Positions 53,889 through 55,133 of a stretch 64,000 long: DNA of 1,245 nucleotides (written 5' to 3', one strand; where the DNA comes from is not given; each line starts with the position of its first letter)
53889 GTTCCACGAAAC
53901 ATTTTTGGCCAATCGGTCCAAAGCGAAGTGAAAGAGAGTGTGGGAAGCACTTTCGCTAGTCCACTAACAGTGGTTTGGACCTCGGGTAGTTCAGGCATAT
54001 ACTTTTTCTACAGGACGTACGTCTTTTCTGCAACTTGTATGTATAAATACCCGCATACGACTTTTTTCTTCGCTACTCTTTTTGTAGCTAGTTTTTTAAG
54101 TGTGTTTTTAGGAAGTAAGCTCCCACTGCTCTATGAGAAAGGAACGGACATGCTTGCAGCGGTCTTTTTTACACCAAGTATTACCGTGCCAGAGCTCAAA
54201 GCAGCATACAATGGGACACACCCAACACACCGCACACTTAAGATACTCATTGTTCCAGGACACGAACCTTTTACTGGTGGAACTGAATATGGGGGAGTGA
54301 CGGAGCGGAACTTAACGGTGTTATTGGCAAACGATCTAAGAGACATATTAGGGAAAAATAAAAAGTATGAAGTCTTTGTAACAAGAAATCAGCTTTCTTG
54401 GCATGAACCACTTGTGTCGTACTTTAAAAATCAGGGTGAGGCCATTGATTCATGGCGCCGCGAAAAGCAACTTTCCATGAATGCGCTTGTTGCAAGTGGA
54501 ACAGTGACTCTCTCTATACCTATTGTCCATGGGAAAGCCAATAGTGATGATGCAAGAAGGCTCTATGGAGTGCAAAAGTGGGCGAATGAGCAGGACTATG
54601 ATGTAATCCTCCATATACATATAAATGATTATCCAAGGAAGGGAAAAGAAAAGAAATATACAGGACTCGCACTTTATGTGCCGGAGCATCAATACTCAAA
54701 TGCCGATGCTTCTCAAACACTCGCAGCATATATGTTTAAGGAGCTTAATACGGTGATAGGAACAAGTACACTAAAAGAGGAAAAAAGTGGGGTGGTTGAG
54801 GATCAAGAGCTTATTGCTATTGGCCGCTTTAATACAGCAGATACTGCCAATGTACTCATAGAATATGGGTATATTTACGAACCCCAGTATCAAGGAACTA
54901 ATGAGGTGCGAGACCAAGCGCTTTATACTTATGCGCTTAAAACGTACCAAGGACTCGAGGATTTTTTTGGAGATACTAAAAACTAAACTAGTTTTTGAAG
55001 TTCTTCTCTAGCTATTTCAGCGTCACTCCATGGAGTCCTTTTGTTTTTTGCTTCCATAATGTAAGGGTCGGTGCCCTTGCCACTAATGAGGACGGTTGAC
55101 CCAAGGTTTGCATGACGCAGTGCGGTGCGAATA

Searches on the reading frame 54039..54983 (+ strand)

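Call 80: search_protein_families(library=pfam, proteins=[window:54039-54983:+], max_evalue=0.001)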
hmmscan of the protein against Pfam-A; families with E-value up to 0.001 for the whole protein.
window:54039-54983:+ (315 aa): 1 family
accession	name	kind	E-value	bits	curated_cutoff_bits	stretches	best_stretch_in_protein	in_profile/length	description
PF01520.23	Amidase_3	-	2.4e-14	54.2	27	1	69-282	1-149/174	N-acetylmuramoyl-L-alanine amidase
